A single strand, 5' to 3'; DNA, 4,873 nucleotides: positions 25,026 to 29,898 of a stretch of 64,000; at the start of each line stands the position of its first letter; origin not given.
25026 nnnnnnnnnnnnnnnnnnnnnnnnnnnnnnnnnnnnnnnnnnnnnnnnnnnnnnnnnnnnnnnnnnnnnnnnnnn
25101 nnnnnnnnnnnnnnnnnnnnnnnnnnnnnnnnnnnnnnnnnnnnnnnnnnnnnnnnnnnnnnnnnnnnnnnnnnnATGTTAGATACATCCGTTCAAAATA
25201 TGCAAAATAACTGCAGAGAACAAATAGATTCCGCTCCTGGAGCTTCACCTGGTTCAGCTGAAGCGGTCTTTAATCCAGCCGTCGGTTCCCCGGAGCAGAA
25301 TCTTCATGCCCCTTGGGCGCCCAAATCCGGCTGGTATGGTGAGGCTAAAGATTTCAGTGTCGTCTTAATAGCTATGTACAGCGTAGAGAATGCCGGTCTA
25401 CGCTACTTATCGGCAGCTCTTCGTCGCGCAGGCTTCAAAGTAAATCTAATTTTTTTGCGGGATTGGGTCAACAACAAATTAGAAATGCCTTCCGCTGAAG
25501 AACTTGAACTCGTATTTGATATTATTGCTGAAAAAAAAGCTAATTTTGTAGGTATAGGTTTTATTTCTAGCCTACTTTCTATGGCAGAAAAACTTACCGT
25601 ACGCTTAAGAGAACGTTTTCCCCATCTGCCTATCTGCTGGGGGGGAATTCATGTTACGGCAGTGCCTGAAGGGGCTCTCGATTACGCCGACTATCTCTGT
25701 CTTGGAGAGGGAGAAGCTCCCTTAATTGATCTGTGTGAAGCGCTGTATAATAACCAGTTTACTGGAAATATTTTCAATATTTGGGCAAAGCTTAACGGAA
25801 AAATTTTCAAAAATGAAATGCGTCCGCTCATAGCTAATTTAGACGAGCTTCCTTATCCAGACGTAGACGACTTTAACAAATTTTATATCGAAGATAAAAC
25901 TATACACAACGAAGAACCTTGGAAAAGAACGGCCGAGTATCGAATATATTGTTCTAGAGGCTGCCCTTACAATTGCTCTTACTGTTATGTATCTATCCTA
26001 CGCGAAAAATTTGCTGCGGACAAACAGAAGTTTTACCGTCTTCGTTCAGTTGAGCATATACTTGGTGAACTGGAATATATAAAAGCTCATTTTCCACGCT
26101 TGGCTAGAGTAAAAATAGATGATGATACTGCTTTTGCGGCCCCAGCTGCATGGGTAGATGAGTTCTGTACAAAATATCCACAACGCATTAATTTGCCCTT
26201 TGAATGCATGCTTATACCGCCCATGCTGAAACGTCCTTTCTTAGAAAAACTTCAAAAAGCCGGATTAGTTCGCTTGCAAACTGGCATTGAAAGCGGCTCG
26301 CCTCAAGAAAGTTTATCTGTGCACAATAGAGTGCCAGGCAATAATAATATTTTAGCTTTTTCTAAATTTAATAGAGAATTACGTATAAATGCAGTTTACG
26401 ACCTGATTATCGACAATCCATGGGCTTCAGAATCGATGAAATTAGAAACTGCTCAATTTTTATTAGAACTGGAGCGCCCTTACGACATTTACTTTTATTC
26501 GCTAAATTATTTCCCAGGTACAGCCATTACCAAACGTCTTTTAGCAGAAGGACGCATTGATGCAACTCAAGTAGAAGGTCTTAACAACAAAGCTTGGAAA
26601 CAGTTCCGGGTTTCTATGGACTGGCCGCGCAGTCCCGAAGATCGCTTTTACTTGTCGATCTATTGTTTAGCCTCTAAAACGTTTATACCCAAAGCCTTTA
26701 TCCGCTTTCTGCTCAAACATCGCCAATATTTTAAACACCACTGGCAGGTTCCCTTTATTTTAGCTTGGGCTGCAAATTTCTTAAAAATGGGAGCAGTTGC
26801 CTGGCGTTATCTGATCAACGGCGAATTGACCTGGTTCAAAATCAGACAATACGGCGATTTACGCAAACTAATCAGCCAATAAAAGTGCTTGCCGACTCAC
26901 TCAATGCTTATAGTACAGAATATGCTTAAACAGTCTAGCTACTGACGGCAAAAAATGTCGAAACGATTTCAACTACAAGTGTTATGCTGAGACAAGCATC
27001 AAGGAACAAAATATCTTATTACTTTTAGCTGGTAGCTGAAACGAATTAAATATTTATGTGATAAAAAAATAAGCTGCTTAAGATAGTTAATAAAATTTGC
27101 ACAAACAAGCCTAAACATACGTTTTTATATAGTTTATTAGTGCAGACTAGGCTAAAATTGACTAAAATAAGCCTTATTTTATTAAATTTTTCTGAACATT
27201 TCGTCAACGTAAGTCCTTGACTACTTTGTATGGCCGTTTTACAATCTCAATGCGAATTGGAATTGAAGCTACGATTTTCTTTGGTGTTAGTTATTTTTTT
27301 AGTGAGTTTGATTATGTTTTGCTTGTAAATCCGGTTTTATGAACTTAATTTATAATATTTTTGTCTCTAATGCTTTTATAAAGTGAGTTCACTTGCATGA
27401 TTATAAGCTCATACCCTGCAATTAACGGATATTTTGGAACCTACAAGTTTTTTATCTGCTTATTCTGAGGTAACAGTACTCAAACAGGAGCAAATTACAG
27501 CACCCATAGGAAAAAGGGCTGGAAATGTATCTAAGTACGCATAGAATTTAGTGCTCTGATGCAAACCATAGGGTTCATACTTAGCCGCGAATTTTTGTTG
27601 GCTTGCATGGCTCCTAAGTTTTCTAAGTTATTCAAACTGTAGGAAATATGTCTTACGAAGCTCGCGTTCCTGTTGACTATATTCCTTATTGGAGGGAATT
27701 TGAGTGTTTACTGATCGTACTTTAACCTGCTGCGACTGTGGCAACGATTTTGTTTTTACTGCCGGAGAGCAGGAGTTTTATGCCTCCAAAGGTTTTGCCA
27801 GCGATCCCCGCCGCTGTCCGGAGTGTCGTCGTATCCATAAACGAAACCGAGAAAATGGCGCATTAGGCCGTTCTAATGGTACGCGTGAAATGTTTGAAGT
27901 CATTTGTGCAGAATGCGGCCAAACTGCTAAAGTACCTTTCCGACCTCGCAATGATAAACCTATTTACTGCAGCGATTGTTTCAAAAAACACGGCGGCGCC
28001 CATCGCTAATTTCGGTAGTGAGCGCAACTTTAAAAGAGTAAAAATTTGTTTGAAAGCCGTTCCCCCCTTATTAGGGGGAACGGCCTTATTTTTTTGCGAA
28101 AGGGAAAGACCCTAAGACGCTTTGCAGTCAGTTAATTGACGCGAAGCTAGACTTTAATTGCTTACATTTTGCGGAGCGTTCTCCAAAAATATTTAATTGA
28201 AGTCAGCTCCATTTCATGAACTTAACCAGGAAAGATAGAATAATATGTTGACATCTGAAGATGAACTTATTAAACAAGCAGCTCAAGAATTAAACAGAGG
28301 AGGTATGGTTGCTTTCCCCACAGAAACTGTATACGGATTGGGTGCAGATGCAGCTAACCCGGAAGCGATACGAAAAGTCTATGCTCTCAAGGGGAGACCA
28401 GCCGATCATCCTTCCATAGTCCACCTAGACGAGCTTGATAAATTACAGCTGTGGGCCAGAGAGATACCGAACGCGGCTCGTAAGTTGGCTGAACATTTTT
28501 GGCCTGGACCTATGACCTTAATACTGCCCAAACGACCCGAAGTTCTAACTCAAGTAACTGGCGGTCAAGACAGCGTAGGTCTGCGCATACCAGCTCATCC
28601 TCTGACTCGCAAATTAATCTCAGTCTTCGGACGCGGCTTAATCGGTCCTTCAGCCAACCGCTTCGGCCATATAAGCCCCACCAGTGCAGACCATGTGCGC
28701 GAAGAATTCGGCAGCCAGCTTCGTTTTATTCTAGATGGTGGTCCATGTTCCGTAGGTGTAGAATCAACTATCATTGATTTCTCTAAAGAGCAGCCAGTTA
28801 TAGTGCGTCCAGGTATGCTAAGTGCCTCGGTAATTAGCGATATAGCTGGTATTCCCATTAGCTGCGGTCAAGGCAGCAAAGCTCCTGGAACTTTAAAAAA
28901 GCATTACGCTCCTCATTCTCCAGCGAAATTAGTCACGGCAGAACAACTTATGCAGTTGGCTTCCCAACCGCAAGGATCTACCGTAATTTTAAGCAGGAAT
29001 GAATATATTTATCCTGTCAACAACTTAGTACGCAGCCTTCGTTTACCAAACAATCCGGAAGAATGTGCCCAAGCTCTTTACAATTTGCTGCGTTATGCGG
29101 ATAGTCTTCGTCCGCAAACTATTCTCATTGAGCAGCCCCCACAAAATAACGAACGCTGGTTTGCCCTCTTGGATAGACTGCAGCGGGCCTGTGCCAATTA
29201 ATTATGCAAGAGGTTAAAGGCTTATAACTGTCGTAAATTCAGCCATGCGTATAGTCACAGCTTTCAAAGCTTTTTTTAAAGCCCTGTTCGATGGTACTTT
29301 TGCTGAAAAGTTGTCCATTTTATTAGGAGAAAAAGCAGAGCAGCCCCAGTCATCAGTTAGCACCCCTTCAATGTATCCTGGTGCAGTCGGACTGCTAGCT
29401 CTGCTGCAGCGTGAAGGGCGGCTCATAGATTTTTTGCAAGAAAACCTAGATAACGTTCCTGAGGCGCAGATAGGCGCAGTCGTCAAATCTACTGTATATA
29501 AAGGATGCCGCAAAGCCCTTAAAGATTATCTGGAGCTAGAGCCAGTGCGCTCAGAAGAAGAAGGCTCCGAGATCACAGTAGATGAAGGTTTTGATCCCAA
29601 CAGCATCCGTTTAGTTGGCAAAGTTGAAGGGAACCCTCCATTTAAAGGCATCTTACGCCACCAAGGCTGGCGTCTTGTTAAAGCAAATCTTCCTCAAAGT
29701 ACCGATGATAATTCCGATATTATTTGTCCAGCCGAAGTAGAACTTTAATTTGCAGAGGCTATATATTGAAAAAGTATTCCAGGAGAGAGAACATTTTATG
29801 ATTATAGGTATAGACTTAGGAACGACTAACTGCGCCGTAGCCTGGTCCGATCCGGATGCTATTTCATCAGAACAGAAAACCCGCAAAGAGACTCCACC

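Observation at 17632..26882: Uncharacterised biosynthetic locus: FAD-oxidoreductase + sugar aminotransferase with Pro-rich repeat tail + four tandem radical SAM enzymes (2 SPASM-type, 2 B12-binding)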

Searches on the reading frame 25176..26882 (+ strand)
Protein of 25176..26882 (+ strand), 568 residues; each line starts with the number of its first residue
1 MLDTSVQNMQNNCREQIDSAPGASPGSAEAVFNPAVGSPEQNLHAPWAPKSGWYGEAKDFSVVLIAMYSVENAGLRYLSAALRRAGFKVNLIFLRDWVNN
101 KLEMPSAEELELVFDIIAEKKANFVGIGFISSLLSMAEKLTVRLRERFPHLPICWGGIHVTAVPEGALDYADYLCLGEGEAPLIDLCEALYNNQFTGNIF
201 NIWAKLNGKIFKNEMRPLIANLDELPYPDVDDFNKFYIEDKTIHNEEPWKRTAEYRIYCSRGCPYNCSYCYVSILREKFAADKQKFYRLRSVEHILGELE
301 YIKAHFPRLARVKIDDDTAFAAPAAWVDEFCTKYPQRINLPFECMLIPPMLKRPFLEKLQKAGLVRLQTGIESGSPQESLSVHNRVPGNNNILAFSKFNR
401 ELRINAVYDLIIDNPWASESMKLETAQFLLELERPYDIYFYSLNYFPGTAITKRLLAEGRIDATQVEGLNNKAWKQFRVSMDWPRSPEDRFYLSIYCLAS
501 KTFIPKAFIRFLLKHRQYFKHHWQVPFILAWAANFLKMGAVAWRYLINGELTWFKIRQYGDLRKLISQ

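Call 4: search_protein_families(library=pfam, proteins=[window:25176-26882:+], max_evalue=0.01)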
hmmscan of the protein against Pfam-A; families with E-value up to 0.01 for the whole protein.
window:25176-26882:+ (568 aa): 3 families
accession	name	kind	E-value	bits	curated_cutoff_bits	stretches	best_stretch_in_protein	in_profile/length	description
PF02310.24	B12-binding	-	2.1e-13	50.6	32.1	1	68-183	10-117/121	B12 binding domain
PF04055.27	Radical_SAM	-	1.2e-10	42.3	29.5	1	258-392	2-129/166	Radical SAM superfamily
PF19864.5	Radical_SAM_N2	-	0.0004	20.3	29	1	134-194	70-129/151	Radical SAM proteins, N-terminal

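Call 5: search_protein_families(library=ncbifam, proteins=[window:25176-26882:+], max_evalue=0.01)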
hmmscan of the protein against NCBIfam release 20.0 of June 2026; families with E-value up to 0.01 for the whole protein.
window:25176-26882:+ (568 aa): 17 families
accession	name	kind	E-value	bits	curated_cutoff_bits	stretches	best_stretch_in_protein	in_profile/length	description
TIGR03471.1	HpnJ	equivalog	4.7e-24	85.1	577.6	1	138-487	85-417/472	hopanoid biosynthesis associated radical SAM protein HpnJ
NF050148.1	rSAM_ApyD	equivalog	5.9e-19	67.9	750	1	73-379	26-314/645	RiPP biosynthesis radical SAM protein ApyD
TIGR03975.1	rSAM_ocin_1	subfamily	2e-17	63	281.85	1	117-422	124-420/606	RiPP maturation radical SAM C-methyltransferase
TIGR02026.1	BchE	equivalog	1.4e-15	57.1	481.35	1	71-373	21-307/497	magnesium-protoporphyrin IX monomethyl ester anaerobic oxidative cyclase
TIGR04072.2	rSAM_ladder_B12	equivalog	5.8e-15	54.9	360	1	68-465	14-382/443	lipid biosynthesis B12-binding/radical SAM protein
NF038361.1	rSAM_Sden_1168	equivalog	8.8e-15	54.2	575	1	169-387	197-405/560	Sden_1168 family B12-binding radical SAM P-methyltransferase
TIGR04013.1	B12_SAM_MJ_1487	hypoth_equivalog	1.5e-12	47.1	251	1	109-311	30-201/382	TIGR04013 family B12-binding domain/radical SAM domain-containing protein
TIGR04190.1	B12_SAM_Ta0216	equivalog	3.4e-10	39.1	500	1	144-393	103-353/554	TIGR04190 family B12-binding domain/radical SAM domain protein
TIGR04479.1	bcpD_PhpK_rSAM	subfamily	4.2e-08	32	600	1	173-432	174-409/504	PhpK family radical SAM P-methyltransferase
TIGR04367.1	HpnR_B12_rSAM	equivalog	5.2e-08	31.9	650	1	70-433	20-353/490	hopanoid C-3 methylase HpnR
TIGR04385.1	B12_rSAM_cofa1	equivalog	1.8e-07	30.7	450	1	70-440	18-369/438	B12 lower ligand biosynthesis radical SAM protein BzaD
NF033712.0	B12_rSAM_KedN5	subfamily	1.9e-07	29.7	700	1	137-271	78-212/624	KedN5 family methylcobalamin-dependent radical SAM C-methyltransferase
NF033070.1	rSAM_AprD4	equivalog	1.5e-05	24.1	500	1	255-465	197-400/456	AprD4 family radical SAM diol-dehydratase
TIGR04295.1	B12_rSAM_oligo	hypoth_equivalog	6.8e-05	21.7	400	1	157-306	108-244/422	TIGR04295 family B12-binding domain-containing radical SAM protein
TIGR04014.1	B12_SAM_MJ_0865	equivalog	0.001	17.9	360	0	159-305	76-204/434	methyl-coenzyme M reductase glutamine C-methyltransferase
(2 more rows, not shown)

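Call 35: search_solved_structures(query=window:25176-26882:+, max_evalue=0.001)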
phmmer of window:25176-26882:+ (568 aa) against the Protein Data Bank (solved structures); distinct sequences matched with E-value up to 0.001: 1.
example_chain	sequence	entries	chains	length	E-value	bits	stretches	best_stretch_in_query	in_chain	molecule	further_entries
6fd2_B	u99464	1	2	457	7.5e-05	24.6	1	240-466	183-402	Putative apramycin biosynthetic oxidoreductase 4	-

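Call 85: search_protein_representatives(protein=window:25176-26882:+)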
Query: 568 residues. Proteins with E-value up to 0.001 (for the whole library): 24688; up to 1e-10: 11010; up to 1e-30: 1568. The best 150 are listed.
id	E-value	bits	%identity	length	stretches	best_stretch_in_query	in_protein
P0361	1.8e-136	472.4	80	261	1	7-262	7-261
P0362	3.1e-126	438.6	43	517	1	61-568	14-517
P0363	1.8e-112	393.2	39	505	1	62-564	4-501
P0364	6.3e-104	364.9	38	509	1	62-568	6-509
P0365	7.3e-104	364.7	37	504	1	62-565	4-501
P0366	2.1e-99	350.0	36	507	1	62-567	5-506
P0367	2.3e-99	349.9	36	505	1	61-568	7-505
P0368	6.6e-99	348.4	34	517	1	59-557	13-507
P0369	3.1e-97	342.8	34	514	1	59-550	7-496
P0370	8.0e-97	341.5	35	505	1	63-568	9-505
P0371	6.0e-93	328.7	32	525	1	58-564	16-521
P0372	2.9e-92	326.4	33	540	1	57-566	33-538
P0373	1.1e-90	321.2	41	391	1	176-567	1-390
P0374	6.2e-90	318.7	33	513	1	62-558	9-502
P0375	2.2e-87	310.4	33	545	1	58-560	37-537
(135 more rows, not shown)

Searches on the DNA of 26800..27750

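Call 93: search_rna_families(source=window, start=26800, end=27750, threshold=evalue, max_evalue=1)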
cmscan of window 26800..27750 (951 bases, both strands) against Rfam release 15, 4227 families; matches with E-value up to 1: 0.
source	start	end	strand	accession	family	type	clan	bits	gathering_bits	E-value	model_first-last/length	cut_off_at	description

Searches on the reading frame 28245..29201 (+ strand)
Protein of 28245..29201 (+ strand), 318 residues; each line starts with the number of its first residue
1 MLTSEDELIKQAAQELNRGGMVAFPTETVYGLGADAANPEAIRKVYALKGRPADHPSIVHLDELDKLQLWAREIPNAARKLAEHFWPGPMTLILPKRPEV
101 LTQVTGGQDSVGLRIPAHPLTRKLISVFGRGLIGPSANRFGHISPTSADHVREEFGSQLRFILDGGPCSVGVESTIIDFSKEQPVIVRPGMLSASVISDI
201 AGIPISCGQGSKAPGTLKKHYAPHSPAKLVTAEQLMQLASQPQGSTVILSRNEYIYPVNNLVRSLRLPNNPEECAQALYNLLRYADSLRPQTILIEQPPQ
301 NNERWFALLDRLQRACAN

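Call 10: search_protein_families(library=pfam, proteins=[window:28245-29201:+], max_evalue=0.001)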
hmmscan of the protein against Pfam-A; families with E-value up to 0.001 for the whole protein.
window:28245-29201:+ (318 aa): 2 families
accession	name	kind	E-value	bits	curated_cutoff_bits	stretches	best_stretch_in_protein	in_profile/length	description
PF01300.24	Sua5_yciO_yrdC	-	1.8e-59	200.6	25.1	1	16-190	3-178/178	Telomere recombination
PF03481.19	Sua5_C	-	2.3e-18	67.5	22.9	1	209-317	23-136/136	Threonylcarbamoyl-AMP synthase, C-terminal domain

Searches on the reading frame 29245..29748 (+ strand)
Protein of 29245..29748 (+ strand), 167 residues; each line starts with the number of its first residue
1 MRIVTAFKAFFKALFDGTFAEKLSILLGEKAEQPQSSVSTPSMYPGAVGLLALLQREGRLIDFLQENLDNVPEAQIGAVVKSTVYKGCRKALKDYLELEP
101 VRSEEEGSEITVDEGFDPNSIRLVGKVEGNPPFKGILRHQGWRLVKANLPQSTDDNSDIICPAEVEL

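Call 10: search_protein_families(library=pfam, proteins=[window:29245-29748:+], max_evalue=0.001)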
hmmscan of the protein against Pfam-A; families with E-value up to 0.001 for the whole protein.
window:29245-29748:+ (167 aa): 1 family
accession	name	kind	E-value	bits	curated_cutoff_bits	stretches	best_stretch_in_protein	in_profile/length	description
PF10816.13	DUF2760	-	1.4e-45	154.5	25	1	47-166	5-124/124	Domain of unknown function (DUF2760)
